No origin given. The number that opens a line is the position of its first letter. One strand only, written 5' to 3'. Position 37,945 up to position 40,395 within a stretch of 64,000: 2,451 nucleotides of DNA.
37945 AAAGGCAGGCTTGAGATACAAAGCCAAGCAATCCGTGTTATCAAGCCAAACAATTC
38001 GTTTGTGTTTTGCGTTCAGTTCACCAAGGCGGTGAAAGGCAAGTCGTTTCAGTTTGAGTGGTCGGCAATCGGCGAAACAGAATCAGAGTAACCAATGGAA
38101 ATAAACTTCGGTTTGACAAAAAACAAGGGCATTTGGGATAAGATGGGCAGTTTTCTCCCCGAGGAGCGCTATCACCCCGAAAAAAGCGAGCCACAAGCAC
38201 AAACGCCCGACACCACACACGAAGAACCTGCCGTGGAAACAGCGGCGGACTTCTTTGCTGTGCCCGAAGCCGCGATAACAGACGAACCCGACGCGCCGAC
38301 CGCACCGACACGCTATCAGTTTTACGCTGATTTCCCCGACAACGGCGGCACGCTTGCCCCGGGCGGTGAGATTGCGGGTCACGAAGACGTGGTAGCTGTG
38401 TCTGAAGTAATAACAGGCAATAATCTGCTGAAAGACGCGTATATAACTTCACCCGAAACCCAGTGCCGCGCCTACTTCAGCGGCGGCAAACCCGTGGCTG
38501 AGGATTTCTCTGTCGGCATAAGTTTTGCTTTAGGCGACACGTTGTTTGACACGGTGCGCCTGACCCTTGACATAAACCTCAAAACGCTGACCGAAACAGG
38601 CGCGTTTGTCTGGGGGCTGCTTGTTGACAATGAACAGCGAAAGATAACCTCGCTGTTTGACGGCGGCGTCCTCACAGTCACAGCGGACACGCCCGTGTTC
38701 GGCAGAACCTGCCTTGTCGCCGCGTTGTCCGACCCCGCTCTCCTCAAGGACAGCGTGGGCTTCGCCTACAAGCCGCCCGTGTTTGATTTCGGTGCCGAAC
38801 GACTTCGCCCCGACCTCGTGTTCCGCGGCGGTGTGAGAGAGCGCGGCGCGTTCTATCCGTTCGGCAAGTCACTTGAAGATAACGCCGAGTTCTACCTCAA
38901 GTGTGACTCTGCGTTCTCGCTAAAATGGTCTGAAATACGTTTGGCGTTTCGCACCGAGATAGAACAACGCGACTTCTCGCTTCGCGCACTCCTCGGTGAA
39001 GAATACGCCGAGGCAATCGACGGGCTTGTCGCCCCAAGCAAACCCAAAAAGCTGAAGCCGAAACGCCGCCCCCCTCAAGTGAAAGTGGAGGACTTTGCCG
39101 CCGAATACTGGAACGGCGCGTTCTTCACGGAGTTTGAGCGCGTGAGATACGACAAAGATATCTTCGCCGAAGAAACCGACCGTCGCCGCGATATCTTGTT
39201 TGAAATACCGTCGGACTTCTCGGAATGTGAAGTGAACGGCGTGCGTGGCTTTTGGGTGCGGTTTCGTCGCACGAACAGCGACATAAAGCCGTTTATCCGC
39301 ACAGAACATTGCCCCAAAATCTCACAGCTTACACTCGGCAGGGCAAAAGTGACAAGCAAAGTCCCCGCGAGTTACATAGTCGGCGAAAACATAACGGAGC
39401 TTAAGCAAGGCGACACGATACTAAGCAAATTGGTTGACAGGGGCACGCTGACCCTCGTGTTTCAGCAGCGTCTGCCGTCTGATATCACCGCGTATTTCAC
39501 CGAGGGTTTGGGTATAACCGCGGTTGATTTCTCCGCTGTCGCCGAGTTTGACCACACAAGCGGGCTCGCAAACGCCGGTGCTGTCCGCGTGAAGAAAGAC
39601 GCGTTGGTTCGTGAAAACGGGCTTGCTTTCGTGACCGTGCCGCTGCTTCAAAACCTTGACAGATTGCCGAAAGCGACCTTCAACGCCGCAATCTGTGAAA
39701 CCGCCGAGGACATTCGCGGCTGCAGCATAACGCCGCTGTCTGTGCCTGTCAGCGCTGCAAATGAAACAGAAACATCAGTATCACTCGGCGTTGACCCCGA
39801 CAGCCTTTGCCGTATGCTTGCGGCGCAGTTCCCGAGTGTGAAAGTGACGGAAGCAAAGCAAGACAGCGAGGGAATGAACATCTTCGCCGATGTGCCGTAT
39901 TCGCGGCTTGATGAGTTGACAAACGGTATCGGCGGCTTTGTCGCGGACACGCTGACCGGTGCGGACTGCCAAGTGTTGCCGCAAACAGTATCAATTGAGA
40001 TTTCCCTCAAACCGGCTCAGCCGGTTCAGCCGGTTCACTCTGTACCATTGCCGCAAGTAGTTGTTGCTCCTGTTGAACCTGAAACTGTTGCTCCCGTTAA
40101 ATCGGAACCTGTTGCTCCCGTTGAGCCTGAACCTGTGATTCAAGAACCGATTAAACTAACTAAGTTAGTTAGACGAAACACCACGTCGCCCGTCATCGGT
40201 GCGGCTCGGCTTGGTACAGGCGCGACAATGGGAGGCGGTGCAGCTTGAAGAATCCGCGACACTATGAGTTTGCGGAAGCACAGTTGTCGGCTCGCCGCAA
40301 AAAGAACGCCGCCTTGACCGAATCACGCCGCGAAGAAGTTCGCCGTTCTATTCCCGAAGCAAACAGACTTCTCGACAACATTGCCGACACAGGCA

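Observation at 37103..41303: Three-gene operon: two baseplate-wedge-like proteins translationally coupled to a DnaC/DnaI-type AAA+ loader, with no other tail or injection-system genes nearby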

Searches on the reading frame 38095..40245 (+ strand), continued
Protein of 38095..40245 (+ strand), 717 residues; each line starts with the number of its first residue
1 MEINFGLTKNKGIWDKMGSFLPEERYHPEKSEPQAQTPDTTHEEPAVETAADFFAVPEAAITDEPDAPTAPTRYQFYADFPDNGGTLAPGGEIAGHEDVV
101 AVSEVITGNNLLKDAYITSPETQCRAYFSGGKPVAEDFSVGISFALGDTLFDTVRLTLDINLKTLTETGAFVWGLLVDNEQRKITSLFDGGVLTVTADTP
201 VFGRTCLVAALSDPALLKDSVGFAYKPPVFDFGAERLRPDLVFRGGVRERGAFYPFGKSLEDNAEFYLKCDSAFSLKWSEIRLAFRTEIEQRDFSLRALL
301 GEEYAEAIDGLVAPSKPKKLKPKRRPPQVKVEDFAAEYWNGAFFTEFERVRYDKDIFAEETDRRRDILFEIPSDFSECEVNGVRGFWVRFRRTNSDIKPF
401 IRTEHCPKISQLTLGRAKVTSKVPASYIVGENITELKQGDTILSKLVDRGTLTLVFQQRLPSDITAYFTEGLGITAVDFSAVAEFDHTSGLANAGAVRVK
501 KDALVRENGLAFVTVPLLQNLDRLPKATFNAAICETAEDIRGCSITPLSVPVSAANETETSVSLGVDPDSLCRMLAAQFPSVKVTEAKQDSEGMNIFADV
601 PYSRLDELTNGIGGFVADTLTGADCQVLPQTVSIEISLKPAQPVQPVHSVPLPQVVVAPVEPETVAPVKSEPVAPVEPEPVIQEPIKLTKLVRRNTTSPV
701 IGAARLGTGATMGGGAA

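Call 56: fold_search(model_id=the predicted structure, library=pdb)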
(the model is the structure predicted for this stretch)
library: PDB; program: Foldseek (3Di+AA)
matches with E <= 10: 761; with E <= 0.001: 3
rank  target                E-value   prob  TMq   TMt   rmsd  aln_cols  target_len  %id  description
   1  7b5h_AH               1.2e-12  1.00  0.22  0.14  25.8       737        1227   11  Cryo-EM structure of the contractile injection system base plate from Anabaena PCC7120 (released 2022-02-23)
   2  7aeb_G                1.2e-12  1.00  0.21  0.16  19.2       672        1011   11  Cryo-EM structure of an extracellular contractile injection system in marine bacterium Algoriphagus machipongonensis,  (released 2022-02-16)
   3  9qgl_A                4.3e-12  1.00  0.24  0.20  16.5       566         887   12  Cryo-EM structure of the PlPVC1 baseplate, 6-fold symmetrized (C6), in extended state (released 2025-10-29)
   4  8a1a_A                1.6e-03  0.38  0.12  0.07  28.8       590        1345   10  Structure of a leucinostatin derivative determined by host lattice display : L1F11V1 construct (released 2022-12-07)
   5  1uij_C                1.7e-03  0.08  0.06  0.09  29.1       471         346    8  Crystal Structure Of Soybean beta-Conglycinin Beta Homotrimer (I122M/K124W) (released 2004-07-16)
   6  5a55                  2.2e-03  0.28  0.12  0.08  30.4       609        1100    8  The native structure of GH101 from Streptococcus pneumoniae TIGR4 (released 2015-09-02)
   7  4liq_E                2.8e-03  0.16  0.09  0.11  33.5       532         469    8  Structure of the extracellular domain of human CSF-1 receptor in complex with the Fab fragment of RG7155 (released 2014-06-18)
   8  8w7n                  4.3e-03  0.18  0.11  0.08  41.6       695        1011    8  Crystal structure of the in-cell Cry1Aa purified from Bacillus thuringiensis (released 2024-03-06)
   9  9gtp_2G               4.7e-03  0.75  0.16  0.21  15.7       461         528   11  Cryo-EM structure of a contractile injection system in Streptomyces coelicolor, the baseplate complex in extended sta (released 2025-06-18)
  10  2cv6                  4.7e-03  0.06  0.06  0.09  27.1       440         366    8  Crystal Structure of 8Salpha Globulin, the Major Seed Storage Protein of Mungbean (released 2006-06-27)
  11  5a59_A                5.9e-03  0.18  0.11  0.08  29.3       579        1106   10  The structure of GH101 E796Q mutant from Streptococcus pneumoniae TIGR4 in complex with T-antigen (released 2015-09-02)
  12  2zxq                  7.0e-03  0.23  0.12  0.08  27.7       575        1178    9  Crystal structure of endo-alpha-N-acetylgalactosaminidase from Bifidobacterium longum (EngBF) (released 2009-06-16)
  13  5a57                  8.2e-03  0.16  0.11  0.08  29.4       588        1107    9  The structure of GH101 from Streptococcus pneumoniae TIGR4 in complex with PUGT (released 2015-09-02)
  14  4lr4_C                8.6e-03  0.25  0.11  0.18  14.3       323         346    9  Crystal structure of a putative secreted protein (EUBREC_3654) from Eubacterium rectale at 2.43 A resolution (released 2013-09-18)
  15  8a19_A                8.6e-03  0.21  0.12  0.07  28.9       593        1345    9  Structure of a leucinostatin derivative determined by host lattice display : L1E4V1 construct (released 2022-12-07)
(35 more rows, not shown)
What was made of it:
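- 38095..40248 (+): ORF2, 717 aa: Cis11-class (gp6-like) baseplate wedge protein, starting 3 nt after the ORF1 stop and in the same frame. Foldseek top three hits are Cis11-type chains: 7b5h_AH, 7aeb_G and 9qgl_A, E about 1e-12 (call 56).
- On Cis11 / gp6 / TIGR02243 'putative baseplate assembly protein': TM-scores are low (0.21-0.24) because this is a multidomain model with disordered ends (call 56).
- The ORF2 model matches solved Cis11 chains (call 56).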

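Call 58: search_protein_families(library=ncbifam, proteins=[L091:742-1638:+, L091:5053-5412:+, L091:6007-6546:+, L091:7765-8829:+, L091:10001-12307:+, L091:12415-13845:+, L091:13841-14722:+, L091:14716-16269:+, L008:6689-8665:+], max_evalue=0.01)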
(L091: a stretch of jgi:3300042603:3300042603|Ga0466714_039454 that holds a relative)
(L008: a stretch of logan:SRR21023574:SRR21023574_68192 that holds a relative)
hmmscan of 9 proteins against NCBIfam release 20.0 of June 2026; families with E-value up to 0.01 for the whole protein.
L091:742-1638:+ (299 aa): 1 family
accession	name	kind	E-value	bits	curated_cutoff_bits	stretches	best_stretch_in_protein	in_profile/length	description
NF053767.1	CIS13_fam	equivalog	2.1e-14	53.6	370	1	2-101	5-104/392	CIS13 family contractile injection system protein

L091:5053-5412:+ (120 aa): 0 families

L091:6007-6546:+ (180 aa): 1 family
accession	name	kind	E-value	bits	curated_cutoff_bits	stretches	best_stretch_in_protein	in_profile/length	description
NF005151.0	PRK06630.1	equivalog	5.8e-05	23.6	144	1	107-169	19-85/99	hypothetical protein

L091:7765-8829:+ (355 aa): 0 families

L091:10001-12307:+ (769 aa): 0 families

L091:12415-13845:+ (477 aa): 1 family
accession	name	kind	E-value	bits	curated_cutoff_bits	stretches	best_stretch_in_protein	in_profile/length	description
TIGR02243.1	TIGR02243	equivalog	4.2e-10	38.8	155.8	1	7-74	2-69/659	putative baseplate assembly protein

L091:13841-14722:+ (294 aa): 2 families
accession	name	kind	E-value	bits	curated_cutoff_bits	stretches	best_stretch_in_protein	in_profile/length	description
NF053768.1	CIS12_fam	equivalog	6e-16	58.3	860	1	106-206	467-571/715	CIS12 family contractile injection system protein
TIGR02242.1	tail_TIGR02242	domain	1.3e-10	41.5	51.85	1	113-214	2-106/131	phage tail protein domain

L091:14716-16269:+ (518 aa): 16 families
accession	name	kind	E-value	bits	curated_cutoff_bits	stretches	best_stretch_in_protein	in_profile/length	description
NF042959.1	IteA_antiphage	equivalog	5.5e-21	75.1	510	1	322-511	129-322/367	anti-phage ATPase IteA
NF003069.1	PRK03992.1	subfamily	2.7e-19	69.6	500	1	293-511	146-370/379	proteasome-activating nucleotidase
TIGR01243.1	CDC48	subfamily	2.8e-18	65.6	802.65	1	279-461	453-635/733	CDC48 family AAA ATPase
NF041006.2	cell_div_CdvC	equivalog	5.9e-18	64.9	650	1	321-487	137-316/370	cell division protein CdvC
NF047747.1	PrtsmActNtasePan2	equivalog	2.3e-17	63.4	700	1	312-460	181-334/397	proteasome-activating nucleotidase Pan2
NF047748.1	PrtsmActNtasePan1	equivalog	9.7e-17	61.1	750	1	317-511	183-387/405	proteasome-activating nucleotidase Pan1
TIGR01242.2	TIGR01242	subfamily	1.8e-16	60.1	500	1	322-463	152-300/362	proteasome-activating nucleotidase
TIGR03689.1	pup_AAA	equivalog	4.5e-13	48.8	504.75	1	301-473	205-389/512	proteasome ATPase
TIGR01241.2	FtsH_fam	equivalog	4.5e-10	38.9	600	1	322-510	199-399/598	ATP-dependent zinc metalloprotease FtsH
NF008004.0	PRK10733.1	equivalog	9.4e-08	30.5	1008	1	322-441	189-313/644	ATP-dependent zinc metalloprotease FtsH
TIGR03922.1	T7SS_EccA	equivalog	1.2e-07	30.7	466.65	1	321-415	315-411/557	type VII secretion AAA-ATPase EccA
NF003229.0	PRK04195.1-5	equivalog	8.1e-05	21.5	280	1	321-356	47-82/413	replication factor C large subunit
NF005992.0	PRK08116.1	subfamily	8.3e-05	21.9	189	1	318-352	114-148/269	hypothetical protein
TIGR02881.1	spore_V_K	equivalog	0.0014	17.7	422.95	1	321-388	45-117/261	stage V sporulation protein K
NF000868.0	PRK00080.1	equivalog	0.0054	15.7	282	0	321-386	54-112/330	Holliday junction branch migration DNA helicase RuvB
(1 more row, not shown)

L008:6689-8665:+ (659 aa): 4 families
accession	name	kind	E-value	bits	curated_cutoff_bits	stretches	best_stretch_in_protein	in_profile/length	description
TIGR00361.1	ComEC_Rec2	equivalog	4.2e-12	45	190.05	1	191-427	438-644/663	DNA internalization-related competence protein ComEC/Rec2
NF008580.0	PRK11539.1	equivalog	7.6e-08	31.2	969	1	343-427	615-703/758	ComEC family protein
NF001911.0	PRK00685.1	equivalog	0.0005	19.6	144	0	232-307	22-103/228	metal-dependent hydrolase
NF012229.1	bla_class_B_core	domain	0.0038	17.4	100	1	230-289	36-93/139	metallo-beta-lactamase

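Call 59: search_protein_families(library=padloc, proteins=[window:38095-40245:+], max_evalue=0.01)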
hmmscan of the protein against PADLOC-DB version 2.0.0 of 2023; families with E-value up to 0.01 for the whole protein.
window:38095-40245:+ (717 aa): 0 families

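Call 78: search_dna_similar(query=window:38095-40245:+, collection=phages, mode=protein, max_evalue=0.001, max_rows=10)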
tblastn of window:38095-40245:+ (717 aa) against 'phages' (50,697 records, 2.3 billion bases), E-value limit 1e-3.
No match.

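Call 80: search_dna_similar(query=window:38095-40245:+, collection=plasmids, mode=protein, max_evalue=0.001, max_rows=10)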
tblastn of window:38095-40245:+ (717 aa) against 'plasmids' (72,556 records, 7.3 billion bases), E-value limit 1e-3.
No match.

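Call 98: fold_search(model_id=the predicted structure, library=viral)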
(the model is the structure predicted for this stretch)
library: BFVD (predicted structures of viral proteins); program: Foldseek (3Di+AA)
matches with E <= 10: 274; with E <= 0.001: 4
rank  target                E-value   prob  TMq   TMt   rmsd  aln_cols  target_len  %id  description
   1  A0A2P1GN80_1          7.8e-05  0.33  0.10  0.07  35.4       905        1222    8  Genome polyprotein [Wenling scaldfish picornavirus 2]
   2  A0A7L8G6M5            3.8e-04  0.25  0.08  0.05  31.4       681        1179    9  (no name in the UniProt tables at hand)
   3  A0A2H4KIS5            5.3e-04  0.23  0.09  0.08  38.5       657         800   10  (no name in the UniProt tables at hand)
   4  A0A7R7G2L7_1          6.9e-04  0.44  0.14  0.09  45.4       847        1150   10  (no name in the UniProt tables at hand)
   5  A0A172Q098            1.4e-03  0.25  0.13  0.09  33.3       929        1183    8  Structural protein [Acinetobacter phage vB_AbaM_ME3]
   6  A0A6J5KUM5            1.7e-03  0.44  0.14  0.11  47.2       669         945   10  Bacteriophage T7 tail fibre protein [uncultured Caudovirales phage]
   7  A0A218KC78            2.4e-03  0.25  0.11  0.12  51.7       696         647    9  CBM-cenC domain-containing protein [Bacillus phage PBC2]
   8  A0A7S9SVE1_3          3.5e-03  0.13  0.09  0.06  41.5       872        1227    8  (no name in the UniProt tables at hand)
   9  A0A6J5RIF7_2          3.7e-03  0.35  0.13  0.09  32.6       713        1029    9  Tip attachment protein J central straight fiber domain-containing protein [uncultured Caudovirales phage]
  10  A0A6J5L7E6            9.4e-03  0.09  0.09  0.06  36.9       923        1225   11  Uncharacterized protein [uncultured Caudovirales phage]
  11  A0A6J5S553            1.0e-02  0.30  0.13  0.14  32.7       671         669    9  Uncharacterized protein [uncultured Caudovirales phage]
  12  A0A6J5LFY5            1.1e-02  0.06  0.06  0.08  32.5       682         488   11  Uncharacterized protein [uncultured Caudovirales phage]
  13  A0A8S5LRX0            1.2e-02  0.21  0.11  0.06  52.8       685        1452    7  Tail protein [Siphoviridae sp. ctYBm1]
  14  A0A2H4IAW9            1.4e-02  1.00  0.10  0.51   7.6        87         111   13  Uncharacterized protein [Erwinia phage vB_EamM_Y3]
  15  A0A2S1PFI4            1.4e-02  0.20  0.11  0.14  23.6       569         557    9  (no name in the UniProt tables at hand)
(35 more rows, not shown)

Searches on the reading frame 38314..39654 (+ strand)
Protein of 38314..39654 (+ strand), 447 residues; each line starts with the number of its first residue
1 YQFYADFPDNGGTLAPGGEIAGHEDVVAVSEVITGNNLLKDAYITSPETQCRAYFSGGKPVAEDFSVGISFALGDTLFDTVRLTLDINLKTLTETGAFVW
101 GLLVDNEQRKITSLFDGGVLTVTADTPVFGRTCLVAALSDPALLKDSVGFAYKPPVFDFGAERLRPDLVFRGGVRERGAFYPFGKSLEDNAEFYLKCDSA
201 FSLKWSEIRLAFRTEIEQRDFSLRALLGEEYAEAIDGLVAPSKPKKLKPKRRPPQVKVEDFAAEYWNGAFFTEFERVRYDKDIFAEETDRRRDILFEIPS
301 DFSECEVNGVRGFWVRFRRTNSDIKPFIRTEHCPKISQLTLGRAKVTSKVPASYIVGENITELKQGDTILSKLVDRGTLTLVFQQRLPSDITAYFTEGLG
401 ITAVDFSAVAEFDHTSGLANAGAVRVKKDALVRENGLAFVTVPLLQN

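Call 49: search_solved_structures(query=A4, max_evalue=10, show_alignments=3)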
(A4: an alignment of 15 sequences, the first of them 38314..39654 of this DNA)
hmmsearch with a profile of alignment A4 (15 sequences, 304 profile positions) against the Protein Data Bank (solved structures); distinct sequences matched with E-value up to 10: 1.
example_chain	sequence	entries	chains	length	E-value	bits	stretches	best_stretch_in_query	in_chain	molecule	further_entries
7b5h_AH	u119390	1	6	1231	0.0009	21.4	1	57-134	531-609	All3317 protein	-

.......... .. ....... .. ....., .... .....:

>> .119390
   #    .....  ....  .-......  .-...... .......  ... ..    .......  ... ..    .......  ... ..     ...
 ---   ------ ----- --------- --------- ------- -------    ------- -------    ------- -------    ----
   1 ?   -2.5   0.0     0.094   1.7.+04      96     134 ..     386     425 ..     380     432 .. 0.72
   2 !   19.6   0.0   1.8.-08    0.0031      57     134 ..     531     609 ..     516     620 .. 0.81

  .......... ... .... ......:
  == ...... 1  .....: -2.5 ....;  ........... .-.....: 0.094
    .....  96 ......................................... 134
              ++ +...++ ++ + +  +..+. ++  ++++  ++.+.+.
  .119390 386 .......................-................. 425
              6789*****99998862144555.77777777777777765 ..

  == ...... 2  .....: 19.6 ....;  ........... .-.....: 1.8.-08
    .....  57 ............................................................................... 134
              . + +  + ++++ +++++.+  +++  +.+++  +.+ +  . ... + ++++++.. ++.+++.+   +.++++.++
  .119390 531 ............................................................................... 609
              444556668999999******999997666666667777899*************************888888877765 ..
